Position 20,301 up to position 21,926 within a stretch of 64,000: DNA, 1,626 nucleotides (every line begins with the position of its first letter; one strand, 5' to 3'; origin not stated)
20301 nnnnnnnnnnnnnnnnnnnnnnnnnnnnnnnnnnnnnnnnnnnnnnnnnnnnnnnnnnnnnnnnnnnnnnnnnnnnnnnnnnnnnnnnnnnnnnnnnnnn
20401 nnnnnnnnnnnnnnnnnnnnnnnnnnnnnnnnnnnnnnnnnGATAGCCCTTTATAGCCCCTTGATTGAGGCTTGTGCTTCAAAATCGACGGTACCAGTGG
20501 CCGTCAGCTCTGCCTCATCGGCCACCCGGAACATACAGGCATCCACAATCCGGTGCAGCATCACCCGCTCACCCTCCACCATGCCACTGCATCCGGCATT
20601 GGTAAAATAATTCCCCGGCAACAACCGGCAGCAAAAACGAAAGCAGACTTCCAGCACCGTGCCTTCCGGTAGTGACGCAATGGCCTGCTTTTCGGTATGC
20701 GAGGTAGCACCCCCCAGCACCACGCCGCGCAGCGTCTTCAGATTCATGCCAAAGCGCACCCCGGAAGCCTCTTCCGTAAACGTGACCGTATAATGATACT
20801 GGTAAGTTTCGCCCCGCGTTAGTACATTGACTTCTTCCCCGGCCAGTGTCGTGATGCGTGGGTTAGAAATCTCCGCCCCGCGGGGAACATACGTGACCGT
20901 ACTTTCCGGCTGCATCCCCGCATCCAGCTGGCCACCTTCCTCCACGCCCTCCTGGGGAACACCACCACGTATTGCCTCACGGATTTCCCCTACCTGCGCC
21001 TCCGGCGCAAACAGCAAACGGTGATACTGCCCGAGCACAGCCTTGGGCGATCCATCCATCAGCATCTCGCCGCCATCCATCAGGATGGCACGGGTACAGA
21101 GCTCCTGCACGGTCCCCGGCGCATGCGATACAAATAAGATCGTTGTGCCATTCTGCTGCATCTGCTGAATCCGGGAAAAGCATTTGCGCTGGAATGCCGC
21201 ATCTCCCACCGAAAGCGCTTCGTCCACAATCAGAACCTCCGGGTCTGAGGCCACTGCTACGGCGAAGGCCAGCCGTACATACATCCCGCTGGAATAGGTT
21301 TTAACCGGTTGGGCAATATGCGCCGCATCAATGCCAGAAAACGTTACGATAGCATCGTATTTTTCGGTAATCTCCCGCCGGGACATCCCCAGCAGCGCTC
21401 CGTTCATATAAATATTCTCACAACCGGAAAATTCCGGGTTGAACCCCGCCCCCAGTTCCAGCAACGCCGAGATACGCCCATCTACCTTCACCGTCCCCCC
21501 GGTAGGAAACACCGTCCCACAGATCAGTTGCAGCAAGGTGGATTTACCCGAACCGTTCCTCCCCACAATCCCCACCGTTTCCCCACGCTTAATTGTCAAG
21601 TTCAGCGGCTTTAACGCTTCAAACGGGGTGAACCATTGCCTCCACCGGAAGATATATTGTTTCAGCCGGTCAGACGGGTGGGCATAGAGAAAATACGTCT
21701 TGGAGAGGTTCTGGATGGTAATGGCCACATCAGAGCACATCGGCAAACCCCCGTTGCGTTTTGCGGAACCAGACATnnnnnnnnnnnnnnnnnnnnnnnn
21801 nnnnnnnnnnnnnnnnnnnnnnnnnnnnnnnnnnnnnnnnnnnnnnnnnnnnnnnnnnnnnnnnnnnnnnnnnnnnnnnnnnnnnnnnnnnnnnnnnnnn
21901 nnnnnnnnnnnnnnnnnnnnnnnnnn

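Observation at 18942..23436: Glycosyltransferase-free operon: PhyH dioxygenase - Wzm - Wzt with C-terminal extension - tandem sulfotransferase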

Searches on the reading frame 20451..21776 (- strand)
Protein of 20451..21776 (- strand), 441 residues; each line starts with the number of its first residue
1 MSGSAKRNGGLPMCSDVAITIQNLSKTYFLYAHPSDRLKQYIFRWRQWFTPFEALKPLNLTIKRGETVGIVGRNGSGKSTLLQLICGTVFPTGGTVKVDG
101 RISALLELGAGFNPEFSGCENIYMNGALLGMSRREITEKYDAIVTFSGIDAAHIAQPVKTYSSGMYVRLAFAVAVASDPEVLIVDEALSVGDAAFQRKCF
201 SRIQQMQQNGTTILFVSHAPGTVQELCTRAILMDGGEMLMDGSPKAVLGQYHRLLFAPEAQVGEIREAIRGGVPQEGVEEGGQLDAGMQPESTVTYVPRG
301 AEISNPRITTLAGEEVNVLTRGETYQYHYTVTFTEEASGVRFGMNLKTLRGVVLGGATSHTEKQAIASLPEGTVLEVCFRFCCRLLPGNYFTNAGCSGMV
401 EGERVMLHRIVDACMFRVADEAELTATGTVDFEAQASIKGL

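Call 4: search_protein_families(library=pfam, proteins=[window:20451-21776:-], max_evalue=0.01)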
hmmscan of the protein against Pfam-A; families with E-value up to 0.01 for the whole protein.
window:20451-21776:- (441 aa): 6 families
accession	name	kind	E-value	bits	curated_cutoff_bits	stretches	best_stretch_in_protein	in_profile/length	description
PF14524.12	Wzt_C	-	3.3e-29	102.2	30.4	1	299-431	8-142/143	Wzt C-terminal domain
PF00005.33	ABC_tran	-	4.3e-22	79.6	25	1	55-188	1-136/137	ABC transporter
PF13476.12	AAA_23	-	0.00026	22.1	27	1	67-89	21-43/201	AAA domain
PF13304.12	AAA_21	-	0.0003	21.4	27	1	69-85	3-19/304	AAA domain, putative AbiEii toxin, Type IV TA system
PF13555.12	AAA_29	-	0.0017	18.5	27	1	61-82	18-39/61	P-loop containing region of AAA domain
PF02463.25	SMC_N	-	0.0081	16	40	0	67-85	26-44/220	RecF/RecN/SMC N terminal domain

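Call 48: search_solved_structures(query=window:20454-21740:-, max_evalue=0.001)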
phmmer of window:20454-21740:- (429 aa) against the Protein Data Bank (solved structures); distinct sequences matched with E-value up to 0.001: 529 (the best 60 are shown).
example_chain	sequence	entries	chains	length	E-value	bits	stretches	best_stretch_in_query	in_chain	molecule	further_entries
8dku_A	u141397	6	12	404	1e-71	245.3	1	8-249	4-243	ABC transporter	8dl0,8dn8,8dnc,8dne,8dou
7k2t_A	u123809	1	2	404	2.7e-71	243.9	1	8-249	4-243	ABC transporter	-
6amx_A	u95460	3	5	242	2.5e-70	240.7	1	11-243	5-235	ABC transporter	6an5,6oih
6m96_A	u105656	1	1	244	4.4e-70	239.9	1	8-243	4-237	ABC transporter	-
6jbh_A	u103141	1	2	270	2.4e-54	188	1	6-245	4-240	TarH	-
7dd0_A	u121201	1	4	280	1e-53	186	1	6-241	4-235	Teichoic acids export ATP-binding protein TagH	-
9cfl_B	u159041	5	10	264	2.3e-46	161.8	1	4-243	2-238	Teichoic acids export ATP-binding protein TagH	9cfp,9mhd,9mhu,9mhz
9qhw_C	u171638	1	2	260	7.7e-46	160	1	39-239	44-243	ABC transporter ATP-binding protein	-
9qfx_C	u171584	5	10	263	8e-46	160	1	39-239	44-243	ABC transporter ATP-binding protein | Probable o-antigen/lipopolysaccharide transport ATP-binding protein ABC transporter RfbE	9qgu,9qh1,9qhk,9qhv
9qhx_C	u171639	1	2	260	2e-45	158.7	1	39-239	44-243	ABC transporter ATP-binding protein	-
9qhj_C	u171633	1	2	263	2.1e-45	158.6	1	39-239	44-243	Probable o-antigen/lipopolysaccharide transport ATP-binding protein ABC transporter RfbE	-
7w01_A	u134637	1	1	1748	7.4e-33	117.3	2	37-237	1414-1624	Phospholipid-transporting ATPase ABCA3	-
7w02_A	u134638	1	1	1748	4.9e-32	114.6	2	37-237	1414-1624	Phospholipid-transporting ATPase ABCA3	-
8tsi_A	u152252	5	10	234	9.4e-28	100.5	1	44-240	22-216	ABC transporter ATP-binding protein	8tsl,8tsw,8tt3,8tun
8tsh_A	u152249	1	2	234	2.5e-27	99.1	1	44-240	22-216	ABC transporter ATP-binding protein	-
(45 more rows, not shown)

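Call 63: search_protein_families(library=ncbifam, proteins=[window:20451-21740:-], max_evalue=0.001)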
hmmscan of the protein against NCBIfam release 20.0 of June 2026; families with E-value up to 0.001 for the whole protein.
window:20451-21740:- (429 aa): 181 families (the best 25 are shown)
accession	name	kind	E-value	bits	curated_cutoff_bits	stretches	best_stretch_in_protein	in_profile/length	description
NF010065.0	PRK13545.1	equivalog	2.8e-60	204.5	538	1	7-244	5-239/549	teichoic acids export protein ATP-binding subunit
NF050108.1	galactan_ABC_ATP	equivalog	1.5e-54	184.8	400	1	40-240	42-241/244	galactan export ABC transporter ATP-binding subunit Wzt/RfbE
NF010066.0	PRK13546.1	equivalog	7.1e-54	182.9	320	1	4-243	2-238/264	teichoic acids export ABC transporter ATP-binding subunit TagH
TIGR04521.1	ECF_ATPase_2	equivalog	9.9e-33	113.4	330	2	114-242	110-239/279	energy-coupling factor transporter ATPase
TIGR01188.1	drrA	subfamily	4.9e-31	108.1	312.45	1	37-234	3-210/302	daunorubicin resistance ABC transporter, ATP-binding protein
TIGR04520.1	ECF_ATPase_1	equivalog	2.8e-26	92.5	315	2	118-242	107-230/269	energy-coupling factor transporter ATPase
TIGR03375.1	type_I_sec_LssB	subfamily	8.8e-26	90.4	693.1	2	41-88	481-528/696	type I secretion system permease/ATPase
NF007739.0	PRK10419.1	subfamily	4e-25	88.9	354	2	116-227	119-231/268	nickel ABC transporter ATP-binding protein NikE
TIGR02769.1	nickel_nikE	equivalog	4.9e-25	88.5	332.55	2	118-227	120-230/265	nickel import ATP-binding protein NikE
TIGR01288.1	nodI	equivalog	2.8e-24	85.7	424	1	45-236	22-223/303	nodulation factor ABC transporter ATP-binding protein NodI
NF010060.0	PRK13537.1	equivalog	3e-23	82.2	521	1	45-236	33-234/314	nodulation factor ABC transporter ATP-binding protein NodI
NF010158.0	PRK13637.1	equivalog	5.8e-23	81.4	390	2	115-240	110-237/287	energy-coupling factor transporter ATPase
NF010059.0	PRK13536.1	equivalog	6.6e-23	81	549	1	45-236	61-262/342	nodulation factor ABC transporter ATP-binding protein NodI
TIGR01166.1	cbiO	subfamily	1.7e-22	79.8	211.8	2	41-89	6-54/190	cobalt ABC transporter, ATP-binding protein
TIGR02673.1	FtsE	equivalog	2e-22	79.9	264.85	2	107-224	97-213/214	cell division ATP-binding protein FtsE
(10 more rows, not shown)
